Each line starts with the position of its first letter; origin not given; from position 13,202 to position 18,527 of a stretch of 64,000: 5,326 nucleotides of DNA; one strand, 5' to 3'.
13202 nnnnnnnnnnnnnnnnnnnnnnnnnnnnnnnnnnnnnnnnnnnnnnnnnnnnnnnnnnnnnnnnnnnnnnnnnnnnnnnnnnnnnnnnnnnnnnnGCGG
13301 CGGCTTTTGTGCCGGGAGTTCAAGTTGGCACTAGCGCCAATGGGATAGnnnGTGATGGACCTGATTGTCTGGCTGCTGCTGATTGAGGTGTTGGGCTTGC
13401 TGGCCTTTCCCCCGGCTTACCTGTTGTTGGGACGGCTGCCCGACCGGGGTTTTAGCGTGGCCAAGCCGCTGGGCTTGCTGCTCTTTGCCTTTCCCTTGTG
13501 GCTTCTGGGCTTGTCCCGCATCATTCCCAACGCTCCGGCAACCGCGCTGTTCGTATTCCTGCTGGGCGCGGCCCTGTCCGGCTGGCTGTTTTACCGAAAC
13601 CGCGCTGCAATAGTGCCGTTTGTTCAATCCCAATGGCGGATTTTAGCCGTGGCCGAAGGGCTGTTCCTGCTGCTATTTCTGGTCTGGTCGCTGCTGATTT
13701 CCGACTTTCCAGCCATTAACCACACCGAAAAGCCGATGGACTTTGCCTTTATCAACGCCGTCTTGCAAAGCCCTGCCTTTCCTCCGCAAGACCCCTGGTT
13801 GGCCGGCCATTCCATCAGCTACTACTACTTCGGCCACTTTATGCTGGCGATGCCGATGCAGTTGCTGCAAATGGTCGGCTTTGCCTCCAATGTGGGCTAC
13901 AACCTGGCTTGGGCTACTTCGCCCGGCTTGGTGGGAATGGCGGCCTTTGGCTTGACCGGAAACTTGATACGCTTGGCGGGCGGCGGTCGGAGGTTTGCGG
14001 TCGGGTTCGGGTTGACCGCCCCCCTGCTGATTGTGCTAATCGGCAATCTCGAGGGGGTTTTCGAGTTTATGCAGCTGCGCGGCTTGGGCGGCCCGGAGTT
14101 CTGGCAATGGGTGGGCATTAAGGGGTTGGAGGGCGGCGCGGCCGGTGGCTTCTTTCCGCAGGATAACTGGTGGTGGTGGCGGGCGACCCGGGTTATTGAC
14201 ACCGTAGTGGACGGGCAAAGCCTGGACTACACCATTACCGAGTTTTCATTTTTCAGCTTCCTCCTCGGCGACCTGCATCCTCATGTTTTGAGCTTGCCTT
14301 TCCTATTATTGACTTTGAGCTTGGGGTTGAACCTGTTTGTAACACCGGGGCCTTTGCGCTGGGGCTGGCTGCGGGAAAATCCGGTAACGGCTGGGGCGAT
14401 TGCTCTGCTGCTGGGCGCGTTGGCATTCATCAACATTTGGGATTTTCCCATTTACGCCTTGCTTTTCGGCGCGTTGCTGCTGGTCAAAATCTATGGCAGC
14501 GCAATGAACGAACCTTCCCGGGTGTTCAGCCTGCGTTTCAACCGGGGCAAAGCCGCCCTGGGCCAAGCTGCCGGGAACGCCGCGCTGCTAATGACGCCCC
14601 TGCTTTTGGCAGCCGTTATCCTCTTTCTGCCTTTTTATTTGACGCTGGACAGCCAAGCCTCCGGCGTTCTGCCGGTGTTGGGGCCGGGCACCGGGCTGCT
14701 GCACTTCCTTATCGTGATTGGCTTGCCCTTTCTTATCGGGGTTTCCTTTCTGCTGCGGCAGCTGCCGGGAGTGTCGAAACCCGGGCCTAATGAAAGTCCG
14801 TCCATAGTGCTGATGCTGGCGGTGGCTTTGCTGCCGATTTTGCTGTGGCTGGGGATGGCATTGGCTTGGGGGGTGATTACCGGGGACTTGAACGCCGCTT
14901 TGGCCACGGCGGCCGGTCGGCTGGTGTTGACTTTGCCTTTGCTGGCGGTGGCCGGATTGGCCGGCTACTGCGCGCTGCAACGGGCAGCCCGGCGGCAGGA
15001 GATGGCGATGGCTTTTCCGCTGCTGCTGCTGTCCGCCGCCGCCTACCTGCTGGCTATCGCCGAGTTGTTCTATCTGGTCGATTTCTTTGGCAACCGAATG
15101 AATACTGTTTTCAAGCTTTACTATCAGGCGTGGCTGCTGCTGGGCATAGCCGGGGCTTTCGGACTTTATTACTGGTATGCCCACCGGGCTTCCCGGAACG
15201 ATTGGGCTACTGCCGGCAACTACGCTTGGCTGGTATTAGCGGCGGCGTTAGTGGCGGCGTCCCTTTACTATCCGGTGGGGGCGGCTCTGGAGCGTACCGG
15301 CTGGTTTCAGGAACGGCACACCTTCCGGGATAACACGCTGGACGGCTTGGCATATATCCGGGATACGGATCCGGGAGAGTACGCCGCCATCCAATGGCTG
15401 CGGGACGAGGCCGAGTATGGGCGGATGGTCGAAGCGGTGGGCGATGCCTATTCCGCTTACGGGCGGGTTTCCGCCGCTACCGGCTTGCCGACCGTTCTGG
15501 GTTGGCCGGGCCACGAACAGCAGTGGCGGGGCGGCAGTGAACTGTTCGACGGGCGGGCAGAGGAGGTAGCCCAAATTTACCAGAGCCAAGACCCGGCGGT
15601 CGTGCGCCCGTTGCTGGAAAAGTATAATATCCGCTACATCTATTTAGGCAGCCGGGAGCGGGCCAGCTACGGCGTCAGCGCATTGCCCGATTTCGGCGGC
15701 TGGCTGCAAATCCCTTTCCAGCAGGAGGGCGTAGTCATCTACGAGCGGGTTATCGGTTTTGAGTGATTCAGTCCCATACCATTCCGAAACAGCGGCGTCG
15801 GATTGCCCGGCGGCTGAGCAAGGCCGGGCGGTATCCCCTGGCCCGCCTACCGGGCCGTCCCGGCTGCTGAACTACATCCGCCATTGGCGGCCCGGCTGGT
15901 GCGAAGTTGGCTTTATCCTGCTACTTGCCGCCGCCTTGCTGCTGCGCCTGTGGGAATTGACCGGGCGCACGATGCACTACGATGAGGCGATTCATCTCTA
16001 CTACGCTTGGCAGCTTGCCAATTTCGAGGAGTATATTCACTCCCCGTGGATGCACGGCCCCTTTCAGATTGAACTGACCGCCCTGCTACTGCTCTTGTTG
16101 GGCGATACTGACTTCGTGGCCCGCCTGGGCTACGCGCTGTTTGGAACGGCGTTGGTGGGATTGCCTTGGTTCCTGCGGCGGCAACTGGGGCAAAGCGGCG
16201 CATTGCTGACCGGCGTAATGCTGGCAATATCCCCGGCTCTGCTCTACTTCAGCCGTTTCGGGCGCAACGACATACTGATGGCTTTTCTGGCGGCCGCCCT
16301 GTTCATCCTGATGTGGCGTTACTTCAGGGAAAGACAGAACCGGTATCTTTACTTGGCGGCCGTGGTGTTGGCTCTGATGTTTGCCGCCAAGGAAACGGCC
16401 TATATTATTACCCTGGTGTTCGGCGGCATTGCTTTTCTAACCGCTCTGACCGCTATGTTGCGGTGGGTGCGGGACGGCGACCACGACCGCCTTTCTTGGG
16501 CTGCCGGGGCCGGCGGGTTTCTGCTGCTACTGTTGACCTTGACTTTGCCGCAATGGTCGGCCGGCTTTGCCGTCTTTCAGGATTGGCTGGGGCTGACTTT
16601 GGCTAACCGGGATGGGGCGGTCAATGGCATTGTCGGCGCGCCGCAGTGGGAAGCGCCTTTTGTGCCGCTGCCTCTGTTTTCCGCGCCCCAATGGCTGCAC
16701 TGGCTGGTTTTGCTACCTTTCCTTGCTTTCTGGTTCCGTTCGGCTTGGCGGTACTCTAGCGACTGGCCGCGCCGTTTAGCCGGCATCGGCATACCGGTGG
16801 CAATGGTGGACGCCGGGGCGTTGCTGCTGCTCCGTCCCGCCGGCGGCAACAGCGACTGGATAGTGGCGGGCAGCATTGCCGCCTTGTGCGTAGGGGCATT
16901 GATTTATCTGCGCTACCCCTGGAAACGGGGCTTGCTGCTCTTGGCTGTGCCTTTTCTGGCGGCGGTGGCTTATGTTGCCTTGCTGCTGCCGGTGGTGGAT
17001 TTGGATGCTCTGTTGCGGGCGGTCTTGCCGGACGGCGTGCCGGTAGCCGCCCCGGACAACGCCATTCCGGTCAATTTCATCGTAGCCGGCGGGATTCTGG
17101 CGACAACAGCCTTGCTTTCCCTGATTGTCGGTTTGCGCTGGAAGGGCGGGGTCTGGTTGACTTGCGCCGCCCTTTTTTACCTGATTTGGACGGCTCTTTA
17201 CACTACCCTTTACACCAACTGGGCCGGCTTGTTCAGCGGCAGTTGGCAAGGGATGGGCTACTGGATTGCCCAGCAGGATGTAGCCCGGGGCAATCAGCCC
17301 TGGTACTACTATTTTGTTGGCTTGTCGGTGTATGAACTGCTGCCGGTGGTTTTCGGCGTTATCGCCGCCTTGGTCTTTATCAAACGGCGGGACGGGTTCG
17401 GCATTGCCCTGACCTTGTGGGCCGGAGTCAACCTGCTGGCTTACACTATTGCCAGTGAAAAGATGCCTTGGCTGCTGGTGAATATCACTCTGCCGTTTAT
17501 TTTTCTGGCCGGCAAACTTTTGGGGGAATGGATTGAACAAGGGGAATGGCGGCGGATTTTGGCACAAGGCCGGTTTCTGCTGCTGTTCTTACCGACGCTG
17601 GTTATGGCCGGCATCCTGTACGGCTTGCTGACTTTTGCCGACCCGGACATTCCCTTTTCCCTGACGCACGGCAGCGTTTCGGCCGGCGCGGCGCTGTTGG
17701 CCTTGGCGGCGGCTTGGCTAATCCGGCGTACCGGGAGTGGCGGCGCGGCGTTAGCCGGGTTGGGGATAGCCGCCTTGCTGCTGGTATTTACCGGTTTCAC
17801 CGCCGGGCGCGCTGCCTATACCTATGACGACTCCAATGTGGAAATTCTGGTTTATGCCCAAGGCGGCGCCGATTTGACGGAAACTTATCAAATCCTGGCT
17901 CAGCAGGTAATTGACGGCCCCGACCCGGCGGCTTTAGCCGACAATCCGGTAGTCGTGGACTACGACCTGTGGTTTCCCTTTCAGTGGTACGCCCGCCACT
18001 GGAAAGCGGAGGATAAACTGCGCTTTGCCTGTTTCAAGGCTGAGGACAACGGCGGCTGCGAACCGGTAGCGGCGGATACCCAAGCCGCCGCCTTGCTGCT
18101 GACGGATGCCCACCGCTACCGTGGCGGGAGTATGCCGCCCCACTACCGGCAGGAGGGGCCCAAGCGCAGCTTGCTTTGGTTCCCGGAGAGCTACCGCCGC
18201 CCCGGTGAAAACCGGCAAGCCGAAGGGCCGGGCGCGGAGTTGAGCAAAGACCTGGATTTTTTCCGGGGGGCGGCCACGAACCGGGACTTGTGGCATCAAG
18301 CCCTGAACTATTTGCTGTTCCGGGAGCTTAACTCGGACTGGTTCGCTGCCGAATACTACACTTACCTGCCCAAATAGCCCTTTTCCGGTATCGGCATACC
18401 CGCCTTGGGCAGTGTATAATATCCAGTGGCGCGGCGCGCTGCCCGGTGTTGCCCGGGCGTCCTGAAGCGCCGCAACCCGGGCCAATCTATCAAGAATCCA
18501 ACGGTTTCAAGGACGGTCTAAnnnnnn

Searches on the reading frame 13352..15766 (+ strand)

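Call 54: search_protein_families(library=pfam, proteins=[window:13352-15766:+], max_evalue=0.00001)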
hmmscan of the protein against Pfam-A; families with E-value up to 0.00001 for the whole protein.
window:13352-15766:+ (804 aa): 1 family
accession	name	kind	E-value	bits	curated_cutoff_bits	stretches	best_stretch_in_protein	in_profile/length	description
PF10060.15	DUF2298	-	8.5e-108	361.8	27.8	1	44-597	1-488/488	Uncharacterized membrane protein (DUF2298)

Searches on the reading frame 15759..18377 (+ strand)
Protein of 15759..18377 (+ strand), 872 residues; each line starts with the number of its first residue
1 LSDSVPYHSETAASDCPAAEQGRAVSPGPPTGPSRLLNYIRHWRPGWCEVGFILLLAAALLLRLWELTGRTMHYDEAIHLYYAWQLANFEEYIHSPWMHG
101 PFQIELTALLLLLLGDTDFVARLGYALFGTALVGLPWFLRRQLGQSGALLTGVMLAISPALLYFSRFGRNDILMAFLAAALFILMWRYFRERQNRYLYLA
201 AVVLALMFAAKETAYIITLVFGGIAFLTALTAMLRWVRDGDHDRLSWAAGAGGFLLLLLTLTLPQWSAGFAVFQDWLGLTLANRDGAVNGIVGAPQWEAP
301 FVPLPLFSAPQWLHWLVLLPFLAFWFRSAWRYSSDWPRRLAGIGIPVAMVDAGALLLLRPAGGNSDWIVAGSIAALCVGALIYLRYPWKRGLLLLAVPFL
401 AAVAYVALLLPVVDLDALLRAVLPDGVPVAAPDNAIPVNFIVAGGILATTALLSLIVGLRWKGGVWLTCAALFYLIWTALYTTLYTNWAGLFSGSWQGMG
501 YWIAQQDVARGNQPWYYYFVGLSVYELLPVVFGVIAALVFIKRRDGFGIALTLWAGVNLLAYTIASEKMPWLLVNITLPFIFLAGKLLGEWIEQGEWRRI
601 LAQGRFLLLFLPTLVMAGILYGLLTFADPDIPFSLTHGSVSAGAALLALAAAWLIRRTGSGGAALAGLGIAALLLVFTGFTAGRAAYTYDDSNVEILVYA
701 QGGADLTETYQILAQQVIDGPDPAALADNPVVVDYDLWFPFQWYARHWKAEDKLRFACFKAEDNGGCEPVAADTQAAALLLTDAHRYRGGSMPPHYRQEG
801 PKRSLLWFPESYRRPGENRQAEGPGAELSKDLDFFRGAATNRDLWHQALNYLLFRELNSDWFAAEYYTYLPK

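Call 54: search_protein_families(library=pfam, proteins=[window:15759-18377:+], max_evalue=0.00001)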
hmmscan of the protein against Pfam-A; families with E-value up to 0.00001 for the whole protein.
window:15759-18377:+ (872 aa): 1 family
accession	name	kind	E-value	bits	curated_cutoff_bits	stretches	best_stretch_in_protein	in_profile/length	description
PF13231.12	PMT_2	-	6.9e-12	46.3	26.1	1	100-239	3-140/160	Dolichyl-phosphate-mannose-protein mannosyltransferase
